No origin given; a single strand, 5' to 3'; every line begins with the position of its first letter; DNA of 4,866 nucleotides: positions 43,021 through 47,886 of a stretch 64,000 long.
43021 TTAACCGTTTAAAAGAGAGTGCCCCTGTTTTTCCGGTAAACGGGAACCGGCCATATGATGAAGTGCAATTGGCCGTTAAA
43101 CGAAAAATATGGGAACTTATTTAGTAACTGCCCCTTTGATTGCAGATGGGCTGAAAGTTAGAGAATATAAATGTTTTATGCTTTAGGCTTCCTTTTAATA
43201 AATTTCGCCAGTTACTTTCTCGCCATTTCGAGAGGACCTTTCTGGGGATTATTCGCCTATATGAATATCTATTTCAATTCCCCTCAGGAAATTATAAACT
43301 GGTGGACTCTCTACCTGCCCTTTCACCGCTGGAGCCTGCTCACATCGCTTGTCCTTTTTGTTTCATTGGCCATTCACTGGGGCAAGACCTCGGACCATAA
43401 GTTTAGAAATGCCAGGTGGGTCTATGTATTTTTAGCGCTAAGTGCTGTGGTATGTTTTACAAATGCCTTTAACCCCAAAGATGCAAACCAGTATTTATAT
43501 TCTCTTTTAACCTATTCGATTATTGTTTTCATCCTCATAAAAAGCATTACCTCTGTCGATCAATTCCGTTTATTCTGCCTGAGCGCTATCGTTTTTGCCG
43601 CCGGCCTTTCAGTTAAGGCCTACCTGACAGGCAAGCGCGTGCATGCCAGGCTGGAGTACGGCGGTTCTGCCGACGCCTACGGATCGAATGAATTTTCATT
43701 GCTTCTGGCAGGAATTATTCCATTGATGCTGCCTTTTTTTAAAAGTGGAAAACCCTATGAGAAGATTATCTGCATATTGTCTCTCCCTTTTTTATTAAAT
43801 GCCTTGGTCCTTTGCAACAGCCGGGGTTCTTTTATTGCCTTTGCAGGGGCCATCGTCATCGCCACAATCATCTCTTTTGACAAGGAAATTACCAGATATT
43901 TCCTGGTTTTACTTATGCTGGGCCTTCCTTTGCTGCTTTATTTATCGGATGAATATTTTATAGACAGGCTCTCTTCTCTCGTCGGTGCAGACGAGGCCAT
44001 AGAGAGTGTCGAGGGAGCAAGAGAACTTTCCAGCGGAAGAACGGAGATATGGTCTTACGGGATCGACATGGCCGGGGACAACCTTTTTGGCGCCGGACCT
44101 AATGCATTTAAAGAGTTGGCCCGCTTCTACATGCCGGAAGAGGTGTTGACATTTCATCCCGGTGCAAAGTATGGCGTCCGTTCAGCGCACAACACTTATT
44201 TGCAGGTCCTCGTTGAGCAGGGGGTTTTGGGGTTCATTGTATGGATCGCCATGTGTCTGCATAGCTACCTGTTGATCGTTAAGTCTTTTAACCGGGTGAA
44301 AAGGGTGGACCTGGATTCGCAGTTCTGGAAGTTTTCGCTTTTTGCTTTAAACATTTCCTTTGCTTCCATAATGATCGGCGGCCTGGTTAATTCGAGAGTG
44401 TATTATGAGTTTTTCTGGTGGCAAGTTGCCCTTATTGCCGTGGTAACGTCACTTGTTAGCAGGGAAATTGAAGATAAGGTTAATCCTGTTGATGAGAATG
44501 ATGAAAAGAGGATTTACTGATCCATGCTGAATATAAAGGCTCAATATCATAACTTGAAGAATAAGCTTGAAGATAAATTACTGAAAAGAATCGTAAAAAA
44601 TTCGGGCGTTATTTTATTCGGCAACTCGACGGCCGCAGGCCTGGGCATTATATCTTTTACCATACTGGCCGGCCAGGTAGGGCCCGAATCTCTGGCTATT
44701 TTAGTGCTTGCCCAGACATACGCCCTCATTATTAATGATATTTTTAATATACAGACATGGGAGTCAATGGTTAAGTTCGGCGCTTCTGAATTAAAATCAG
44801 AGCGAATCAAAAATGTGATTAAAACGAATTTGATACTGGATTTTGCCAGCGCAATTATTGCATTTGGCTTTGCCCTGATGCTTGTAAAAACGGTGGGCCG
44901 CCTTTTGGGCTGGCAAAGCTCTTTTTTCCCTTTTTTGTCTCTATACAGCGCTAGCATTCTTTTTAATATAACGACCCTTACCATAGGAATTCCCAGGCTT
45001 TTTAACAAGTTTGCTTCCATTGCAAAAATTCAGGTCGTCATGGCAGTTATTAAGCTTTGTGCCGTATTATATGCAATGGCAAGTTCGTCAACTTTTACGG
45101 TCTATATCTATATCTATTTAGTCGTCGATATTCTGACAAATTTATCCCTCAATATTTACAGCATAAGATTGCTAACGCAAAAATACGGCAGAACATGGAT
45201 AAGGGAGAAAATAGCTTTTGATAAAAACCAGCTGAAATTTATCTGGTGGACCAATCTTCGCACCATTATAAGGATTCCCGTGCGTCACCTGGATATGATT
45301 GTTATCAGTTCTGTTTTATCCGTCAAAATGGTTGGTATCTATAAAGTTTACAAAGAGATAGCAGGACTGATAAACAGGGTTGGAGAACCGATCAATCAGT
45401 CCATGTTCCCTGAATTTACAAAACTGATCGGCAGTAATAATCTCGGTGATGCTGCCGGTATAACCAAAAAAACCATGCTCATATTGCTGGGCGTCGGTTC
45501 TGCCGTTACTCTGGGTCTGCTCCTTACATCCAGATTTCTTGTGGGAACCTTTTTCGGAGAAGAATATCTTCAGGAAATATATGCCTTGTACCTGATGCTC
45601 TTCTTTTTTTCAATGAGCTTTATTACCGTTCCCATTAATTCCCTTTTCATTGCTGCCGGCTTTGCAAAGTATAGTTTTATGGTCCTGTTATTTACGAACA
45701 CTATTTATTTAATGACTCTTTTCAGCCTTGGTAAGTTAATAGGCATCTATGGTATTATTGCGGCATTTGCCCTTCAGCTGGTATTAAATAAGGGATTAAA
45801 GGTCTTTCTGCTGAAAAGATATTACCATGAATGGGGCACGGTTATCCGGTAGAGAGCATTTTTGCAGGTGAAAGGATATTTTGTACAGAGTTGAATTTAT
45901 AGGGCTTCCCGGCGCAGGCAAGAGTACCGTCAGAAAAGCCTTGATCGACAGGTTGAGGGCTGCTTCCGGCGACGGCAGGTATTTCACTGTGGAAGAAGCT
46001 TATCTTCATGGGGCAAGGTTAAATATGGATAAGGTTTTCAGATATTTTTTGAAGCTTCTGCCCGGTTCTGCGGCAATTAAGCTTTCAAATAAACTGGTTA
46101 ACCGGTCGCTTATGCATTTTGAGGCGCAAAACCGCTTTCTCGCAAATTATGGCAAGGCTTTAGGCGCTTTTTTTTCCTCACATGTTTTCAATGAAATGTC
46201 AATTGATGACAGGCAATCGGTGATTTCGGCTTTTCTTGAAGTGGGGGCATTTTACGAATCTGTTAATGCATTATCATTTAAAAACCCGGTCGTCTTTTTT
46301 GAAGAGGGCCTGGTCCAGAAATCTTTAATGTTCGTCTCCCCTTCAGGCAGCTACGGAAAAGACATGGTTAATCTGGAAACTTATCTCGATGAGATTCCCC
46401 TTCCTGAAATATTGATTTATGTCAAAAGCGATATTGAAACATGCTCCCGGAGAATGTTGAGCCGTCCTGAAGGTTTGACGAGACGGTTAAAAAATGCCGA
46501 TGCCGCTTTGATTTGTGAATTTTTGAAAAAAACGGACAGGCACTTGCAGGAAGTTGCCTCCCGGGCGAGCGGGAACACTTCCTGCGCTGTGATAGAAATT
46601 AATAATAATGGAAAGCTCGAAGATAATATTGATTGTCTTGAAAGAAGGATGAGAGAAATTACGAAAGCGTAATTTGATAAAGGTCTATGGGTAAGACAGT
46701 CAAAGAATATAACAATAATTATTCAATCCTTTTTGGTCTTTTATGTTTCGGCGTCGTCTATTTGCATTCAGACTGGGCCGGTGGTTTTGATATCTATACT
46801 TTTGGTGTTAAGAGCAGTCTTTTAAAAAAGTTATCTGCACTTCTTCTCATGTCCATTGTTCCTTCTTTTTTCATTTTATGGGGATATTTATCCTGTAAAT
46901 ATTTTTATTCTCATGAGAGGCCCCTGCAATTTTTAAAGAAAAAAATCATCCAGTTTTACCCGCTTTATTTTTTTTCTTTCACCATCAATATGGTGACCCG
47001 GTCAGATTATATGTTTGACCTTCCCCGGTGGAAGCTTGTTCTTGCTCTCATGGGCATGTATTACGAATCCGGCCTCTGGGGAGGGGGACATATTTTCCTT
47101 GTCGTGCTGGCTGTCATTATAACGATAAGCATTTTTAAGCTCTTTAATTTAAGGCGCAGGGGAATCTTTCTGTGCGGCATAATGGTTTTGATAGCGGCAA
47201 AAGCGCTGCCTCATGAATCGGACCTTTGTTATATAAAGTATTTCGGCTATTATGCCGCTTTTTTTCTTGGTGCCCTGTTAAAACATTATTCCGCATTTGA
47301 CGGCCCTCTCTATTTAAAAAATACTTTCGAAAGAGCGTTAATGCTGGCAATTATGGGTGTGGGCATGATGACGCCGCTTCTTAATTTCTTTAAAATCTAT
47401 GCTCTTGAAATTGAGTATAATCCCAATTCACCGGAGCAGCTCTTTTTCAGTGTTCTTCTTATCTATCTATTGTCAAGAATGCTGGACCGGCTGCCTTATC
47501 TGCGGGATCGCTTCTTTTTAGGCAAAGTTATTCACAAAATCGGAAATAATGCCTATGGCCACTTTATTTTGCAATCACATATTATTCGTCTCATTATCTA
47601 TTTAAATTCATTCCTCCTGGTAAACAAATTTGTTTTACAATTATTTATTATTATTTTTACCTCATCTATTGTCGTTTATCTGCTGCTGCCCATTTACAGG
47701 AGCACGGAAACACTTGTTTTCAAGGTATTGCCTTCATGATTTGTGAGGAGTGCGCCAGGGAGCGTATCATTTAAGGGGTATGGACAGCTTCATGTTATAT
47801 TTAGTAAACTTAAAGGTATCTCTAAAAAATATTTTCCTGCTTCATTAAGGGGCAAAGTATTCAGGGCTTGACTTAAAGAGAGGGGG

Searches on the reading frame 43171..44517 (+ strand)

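Call 41: search_protein_families(library=ncbifam, proteins=[window:43171-44517:+], max_evalue=1e-8)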
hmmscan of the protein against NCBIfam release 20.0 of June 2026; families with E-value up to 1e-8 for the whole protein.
window:43171-44517:+ (449 aa): 2 families
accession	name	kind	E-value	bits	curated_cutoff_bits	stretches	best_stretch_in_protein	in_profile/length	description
TIGR03097.1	PEP_O_lig_1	hypoth_equivalog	7.5e-20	71.2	188.1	1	11-428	8-406/408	putative O-glycosylation ligase, exosortase A system-associated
TIGR00947.1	2A73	equivalog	2.4e-09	36.7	366.4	1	198-423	198-420/425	IctB family putative bicarbonate transporter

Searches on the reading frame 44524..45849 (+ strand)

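Call 41: search_protein_families(library=ncbifam, proteins=[window:44524-45849:+], max_evalue=1e-8)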
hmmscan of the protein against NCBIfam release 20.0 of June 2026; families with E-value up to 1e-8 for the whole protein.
window:44524-45849:+ (442 aa): 1 family
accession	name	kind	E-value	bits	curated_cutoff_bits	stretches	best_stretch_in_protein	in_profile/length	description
NF007773.0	PRK10459.1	equivalog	8.4e-10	38.2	273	1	162-432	140-404/492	MOP flippase family protein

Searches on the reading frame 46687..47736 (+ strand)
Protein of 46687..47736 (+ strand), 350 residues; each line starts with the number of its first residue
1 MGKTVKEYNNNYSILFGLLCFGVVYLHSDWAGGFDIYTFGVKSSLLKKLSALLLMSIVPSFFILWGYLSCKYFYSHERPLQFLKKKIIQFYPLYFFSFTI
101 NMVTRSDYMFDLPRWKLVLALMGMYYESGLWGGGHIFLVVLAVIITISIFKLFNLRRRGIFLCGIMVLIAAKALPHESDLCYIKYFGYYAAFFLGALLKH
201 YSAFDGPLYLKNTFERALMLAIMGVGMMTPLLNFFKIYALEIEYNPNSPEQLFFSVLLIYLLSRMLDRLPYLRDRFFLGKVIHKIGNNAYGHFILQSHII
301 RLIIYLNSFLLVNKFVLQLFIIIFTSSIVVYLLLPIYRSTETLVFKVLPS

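Call 44: search_protein_families(library=pfam, proteins=[window:46687-47736:+], max_evalue=0.00001)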
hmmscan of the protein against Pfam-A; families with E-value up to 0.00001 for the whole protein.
window:46687-47736:+ (350 aa): 1 family
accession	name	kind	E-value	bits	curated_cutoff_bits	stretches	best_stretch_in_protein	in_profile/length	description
PF01757.29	Acyl_transf_3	-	7.1e-08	32.3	31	1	17-333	9-324/326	Acyltransferase domain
